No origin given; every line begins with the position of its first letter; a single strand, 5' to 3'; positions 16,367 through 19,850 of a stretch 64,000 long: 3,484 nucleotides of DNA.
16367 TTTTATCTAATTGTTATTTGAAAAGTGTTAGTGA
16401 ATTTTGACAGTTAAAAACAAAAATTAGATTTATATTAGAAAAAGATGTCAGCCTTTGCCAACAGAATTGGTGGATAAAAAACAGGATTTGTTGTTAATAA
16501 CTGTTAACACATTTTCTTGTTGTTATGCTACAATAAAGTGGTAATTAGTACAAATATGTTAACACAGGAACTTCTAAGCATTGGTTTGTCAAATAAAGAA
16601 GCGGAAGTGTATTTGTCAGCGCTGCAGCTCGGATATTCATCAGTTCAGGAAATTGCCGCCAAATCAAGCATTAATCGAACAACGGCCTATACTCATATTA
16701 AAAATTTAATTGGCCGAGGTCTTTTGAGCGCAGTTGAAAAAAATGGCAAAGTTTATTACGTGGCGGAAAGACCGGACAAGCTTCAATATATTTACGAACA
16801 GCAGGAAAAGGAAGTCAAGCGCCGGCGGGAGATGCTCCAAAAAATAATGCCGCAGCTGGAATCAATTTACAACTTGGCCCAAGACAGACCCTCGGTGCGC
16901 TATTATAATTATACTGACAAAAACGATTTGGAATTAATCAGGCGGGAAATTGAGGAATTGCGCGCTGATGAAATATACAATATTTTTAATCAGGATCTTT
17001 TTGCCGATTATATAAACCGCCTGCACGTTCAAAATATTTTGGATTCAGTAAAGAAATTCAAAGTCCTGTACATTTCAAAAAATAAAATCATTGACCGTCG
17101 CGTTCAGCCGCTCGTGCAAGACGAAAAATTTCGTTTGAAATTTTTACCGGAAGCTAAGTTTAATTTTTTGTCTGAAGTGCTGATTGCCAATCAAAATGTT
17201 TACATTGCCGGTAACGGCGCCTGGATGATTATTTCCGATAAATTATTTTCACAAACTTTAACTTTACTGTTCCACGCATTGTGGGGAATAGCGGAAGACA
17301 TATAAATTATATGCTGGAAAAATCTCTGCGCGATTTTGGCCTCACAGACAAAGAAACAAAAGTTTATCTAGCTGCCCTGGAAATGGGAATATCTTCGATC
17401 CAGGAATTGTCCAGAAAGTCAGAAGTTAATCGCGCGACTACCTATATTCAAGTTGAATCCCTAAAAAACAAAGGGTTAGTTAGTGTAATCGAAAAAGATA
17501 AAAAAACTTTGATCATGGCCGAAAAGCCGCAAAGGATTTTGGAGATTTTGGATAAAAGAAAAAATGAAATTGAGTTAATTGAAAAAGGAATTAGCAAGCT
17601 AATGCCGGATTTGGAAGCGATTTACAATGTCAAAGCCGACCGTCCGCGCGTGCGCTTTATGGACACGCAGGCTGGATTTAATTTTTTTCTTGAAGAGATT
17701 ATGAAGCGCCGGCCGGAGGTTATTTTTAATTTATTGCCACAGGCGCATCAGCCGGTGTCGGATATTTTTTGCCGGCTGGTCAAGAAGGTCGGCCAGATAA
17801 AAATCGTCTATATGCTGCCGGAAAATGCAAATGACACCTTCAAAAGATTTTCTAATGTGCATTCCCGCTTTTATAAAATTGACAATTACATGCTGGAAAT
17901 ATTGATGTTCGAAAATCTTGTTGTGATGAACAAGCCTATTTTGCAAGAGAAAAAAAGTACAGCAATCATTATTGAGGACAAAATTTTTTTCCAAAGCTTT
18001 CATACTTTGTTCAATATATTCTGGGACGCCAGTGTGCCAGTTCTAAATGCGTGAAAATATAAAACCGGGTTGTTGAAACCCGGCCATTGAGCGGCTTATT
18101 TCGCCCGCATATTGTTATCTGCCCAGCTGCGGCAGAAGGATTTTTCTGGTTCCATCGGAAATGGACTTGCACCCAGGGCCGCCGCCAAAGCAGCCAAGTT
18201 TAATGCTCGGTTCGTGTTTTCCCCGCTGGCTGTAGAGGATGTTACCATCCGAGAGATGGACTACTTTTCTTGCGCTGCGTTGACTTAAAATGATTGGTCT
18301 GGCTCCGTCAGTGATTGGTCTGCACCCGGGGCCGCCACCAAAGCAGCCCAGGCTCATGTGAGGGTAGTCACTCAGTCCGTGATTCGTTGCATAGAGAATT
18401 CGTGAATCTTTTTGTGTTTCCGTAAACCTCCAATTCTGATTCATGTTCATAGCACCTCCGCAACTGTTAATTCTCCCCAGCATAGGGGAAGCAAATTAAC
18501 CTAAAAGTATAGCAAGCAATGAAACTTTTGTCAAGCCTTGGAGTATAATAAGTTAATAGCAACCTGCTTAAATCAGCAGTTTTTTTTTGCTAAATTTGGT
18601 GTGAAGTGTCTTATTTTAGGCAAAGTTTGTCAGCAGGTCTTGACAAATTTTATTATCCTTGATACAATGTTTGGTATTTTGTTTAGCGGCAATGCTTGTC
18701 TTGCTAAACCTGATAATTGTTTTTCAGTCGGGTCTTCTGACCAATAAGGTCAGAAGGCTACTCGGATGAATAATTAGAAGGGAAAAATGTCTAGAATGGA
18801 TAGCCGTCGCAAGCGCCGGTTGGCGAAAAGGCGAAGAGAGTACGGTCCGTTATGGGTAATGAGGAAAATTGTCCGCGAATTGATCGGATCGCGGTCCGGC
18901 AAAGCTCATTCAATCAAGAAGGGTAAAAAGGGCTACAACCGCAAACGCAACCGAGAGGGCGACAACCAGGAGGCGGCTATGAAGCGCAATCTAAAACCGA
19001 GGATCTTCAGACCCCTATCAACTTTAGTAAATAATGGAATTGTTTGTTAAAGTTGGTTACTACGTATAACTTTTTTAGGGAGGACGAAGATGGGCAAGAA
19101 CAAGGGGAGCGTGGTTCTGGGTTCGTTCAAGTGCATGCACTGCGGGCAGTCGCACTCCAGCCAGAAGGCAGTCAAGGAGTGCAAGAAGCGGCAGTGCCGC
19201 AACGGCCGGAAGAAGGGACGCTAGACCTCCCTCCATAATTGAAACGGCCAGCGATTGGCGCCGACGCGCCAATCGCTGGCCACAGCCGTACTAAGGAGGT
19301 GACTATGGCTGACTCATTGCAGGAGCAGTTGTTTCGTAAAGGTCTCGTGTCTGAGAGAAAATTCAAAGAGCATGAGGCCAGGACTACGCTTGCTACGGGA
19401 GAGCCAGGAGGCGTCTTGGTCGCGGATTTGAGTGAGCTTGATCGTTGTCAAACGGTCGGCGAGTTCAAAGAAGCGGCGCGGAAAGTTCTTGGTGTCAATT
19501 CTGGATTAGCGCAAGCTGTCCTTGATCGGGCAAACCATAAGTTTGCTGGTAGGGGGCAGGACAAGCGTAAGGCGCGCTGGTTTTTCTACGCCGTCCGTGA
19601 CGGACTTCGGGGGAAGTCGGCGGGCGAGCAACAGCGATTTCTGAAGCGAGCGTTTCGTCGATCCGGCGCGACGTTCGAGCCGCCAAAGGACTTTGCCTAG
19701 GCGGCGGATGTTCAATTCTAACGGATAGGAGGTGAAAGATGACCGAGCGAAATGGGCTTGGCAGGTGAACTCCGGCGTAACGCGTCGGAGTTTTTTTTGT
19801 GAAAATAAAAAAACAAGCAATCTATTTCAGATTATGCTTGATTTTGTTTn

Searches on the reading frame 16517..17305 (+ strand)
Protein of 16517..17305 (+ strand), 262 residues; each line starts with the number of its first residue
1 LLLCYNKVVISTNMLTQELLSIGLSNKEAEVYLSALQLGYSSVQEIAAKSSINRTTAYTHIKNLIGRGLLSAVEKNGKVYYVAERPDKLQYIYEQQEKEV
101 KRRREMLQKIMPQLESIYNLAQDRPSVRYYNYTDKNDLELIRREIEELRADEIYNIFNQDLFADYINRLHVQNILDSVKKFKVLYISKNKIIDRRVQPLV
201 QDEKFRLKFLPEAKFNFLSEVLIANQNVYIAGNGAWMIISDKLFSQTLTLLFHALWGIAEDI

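Call 6: search_protein_families(library=pfam, proteins=[window:16517-17305:+], max_evalue=0.01)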
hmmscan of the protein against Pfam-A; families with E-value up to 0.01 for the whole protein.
window:16517-17305:+ (262 aa): 5 families
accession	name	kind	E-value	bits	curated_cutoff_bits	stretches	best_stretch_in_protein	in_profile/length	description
PF01978.25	TrmB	-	4.7e-11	42.8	25.6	1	21-83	3-65/68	Sugar-specific transcriptional regulator TrmB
PF13730.12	HTH_36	-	0.00016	21.9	25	1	41-70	26-55/55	Helix-turn-helix domain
PF24033.1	DUF7342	-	0.0022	18.4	31.6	1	42-108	19-84/150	Family of unknown function (DUF7342)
PF14493.12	HTH_40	-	0.0027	18.4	27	0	35-95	8-63/89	Helix-turn-helix domain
PF09339.16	HTH_IclR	-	0.0046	17.1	22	1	42-71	20-49/52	IclR helix-turn-helix domain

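Call 26: find_related_loci(query=window:16517-17305:+, collection=genome_contigs, flank=4000)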
Query window:16517-17305:+ (262 aa) in genome_contigs; peptide patterns used: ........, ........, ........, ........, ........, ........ (x = any residue, [..] = any of these).
103 stretches matched a pattern, but none encodes a relative of the query by tblastn (E <= 1e-3).

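Call 57: search_protein_families(library=padloc, proteins=[window:16517-17305:+], max_evalue=0.01)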
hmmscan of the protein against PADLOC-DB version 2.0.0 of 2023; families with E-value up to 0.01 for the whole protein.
window:16517-17305:+ (262 aa): 11 families
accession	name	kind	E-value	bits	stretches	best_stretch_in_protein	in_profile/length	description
PDLC01849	CARF3--CARF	-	9.3e-07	26.7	1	16-72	128-183/197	-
PDLC01268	CasR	-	1.4e-06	26.4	1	10-82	113-176/179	"CAS-I,CAS-II,CAS-III,CAS-IV,CAS-V,CAS-VI; associated_signaling"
PDLC01434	CasR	-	1.8e-06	25.9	1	14-82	116-182/191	"CAS-I,CAS-II,CAS-III,CAS-IV,CAS-V,CAS-VI; associated_signaling"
PDLC01858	CARF3--CARF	-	2.9e-05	22.1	1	18-88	136-202/204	-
PDLC01438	Csa3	-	8.3e-05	20.8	1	24-128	145-249/305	"CAS-I,CAS-II,CAS-III,CAS-IV,CAS-V,CAS-VI; associated_signaling"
PDLC01044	Csa3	-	9.3e-05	20.4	1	20-82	130-186/194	Type I-A associated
PDLC01857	CARF3--CARF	-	0.00014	19.5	1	22-84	127-187/201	-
PDLC01848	CARF3--CARF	-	0.0012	16.5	1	25-78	135-190/197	-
PDLC03963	SoFic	-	0.0012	16.3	1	25-83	292-352/361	-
PDLC01850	CARF3--CARF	-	0.0029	15.5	1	12-80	131-199/209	-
PDLC01863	CARF3--CARF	-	0.0074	14.1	0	21-78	114-170/182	-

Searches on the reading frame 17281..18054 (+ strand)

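Call 6: search_protein_families(library=pfam, proteins=[window:17281-18054:+], max_evalue=0.01)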
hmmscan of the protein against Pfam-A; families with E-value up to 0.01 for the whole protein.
window:17281-18054:+ (257 aa): 1 family
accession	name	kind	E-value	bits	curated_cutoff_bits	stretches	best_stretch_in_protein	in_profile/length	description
PF01978.25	TrmB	-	1.4e-12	47.7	25.6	1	16-75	1-60/68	Sugar-specific transcriptional regulator TrmB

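Call 57: search_protein_families(library=padloc, proteins=[window:17281-18054:+], max_evalue=0.01)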
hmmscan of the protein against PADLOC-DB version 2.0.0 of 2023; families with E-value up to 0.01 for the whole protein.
window:17281-18054:+ (257 aa): 6 families
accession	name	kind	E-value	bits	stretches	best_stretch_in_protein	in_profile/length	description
PDLC01268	CasR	-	4.4e-07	28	1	14-77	115-174/179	"CAS-I,CAS-II,CAS-III,CAS-IV,CAS-V,CAS-VI; associated_signaling"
PDLC01434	CasR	-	6.7e-07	27.4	1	10-76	115-180/191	"CAS-I,CAS-II,CAS-III,CAS-IV,CAS-V,CAS-VI; associated_signaling"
PDLC01849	CARF3--CARF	-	4.3e-06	24.6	1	18-71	133-184/197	-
PDLC01044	Csa3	-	1.5e-05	23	1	20-71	133-180/194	Type I-A associated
PDLC01858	CARF3--CARF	-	0.00031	18.7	1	15-73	136-193/204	-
PDLC01848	CARF3--CARF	-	0.0016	16.1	1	24-71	137-183/197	-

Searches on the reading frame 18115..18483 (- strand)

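Call 6: search_protein_families(library=pfam, proteins=[window:18115-18483:-], max_evalue=0.01)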
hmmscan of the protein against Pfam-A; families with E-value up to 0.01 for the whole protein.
window:18115-18483:- (122 aa): 0 families

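Call 10: search_protein_families(library=ncbifam, proteins=[window:18115-18483:-], max_evalue=0.1)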
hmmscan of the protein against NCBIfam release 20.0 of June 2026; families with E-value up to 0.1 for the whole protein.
window:18115-18483:- (122 aa): 1 family
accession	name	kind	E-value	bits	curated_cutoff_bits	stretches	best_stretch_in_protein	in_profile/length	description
NF007991.0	PRK10719.1-1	equivalog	0.013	14.3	799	1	9-82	169-237/467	ethanolamine ammonia-lyase reactivating factor EutA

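Call 57: search_protein_families(library=padloc, proteins=[window:18115-18483:-], max_evalue=0.01)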
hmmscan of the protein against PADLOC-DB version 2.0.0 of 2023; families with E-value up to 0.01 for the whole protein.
window:18115-18483:- (122 aa): 0 families

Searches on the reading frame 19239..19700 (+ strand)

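Call 57: search_protein_families(library=padloc, proteins=[window:19239-19700:+], max_evalue=0.01)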
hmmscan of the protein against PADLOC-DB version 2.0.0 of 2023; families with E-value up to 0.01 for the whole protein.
window:19239-19700:+ (153 aa): 1 family
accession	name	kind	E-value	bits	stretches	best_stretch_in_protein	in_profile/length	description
PDLC01102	C3a230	-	0.00049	18.6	1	22-81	28-86/128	RecX family protein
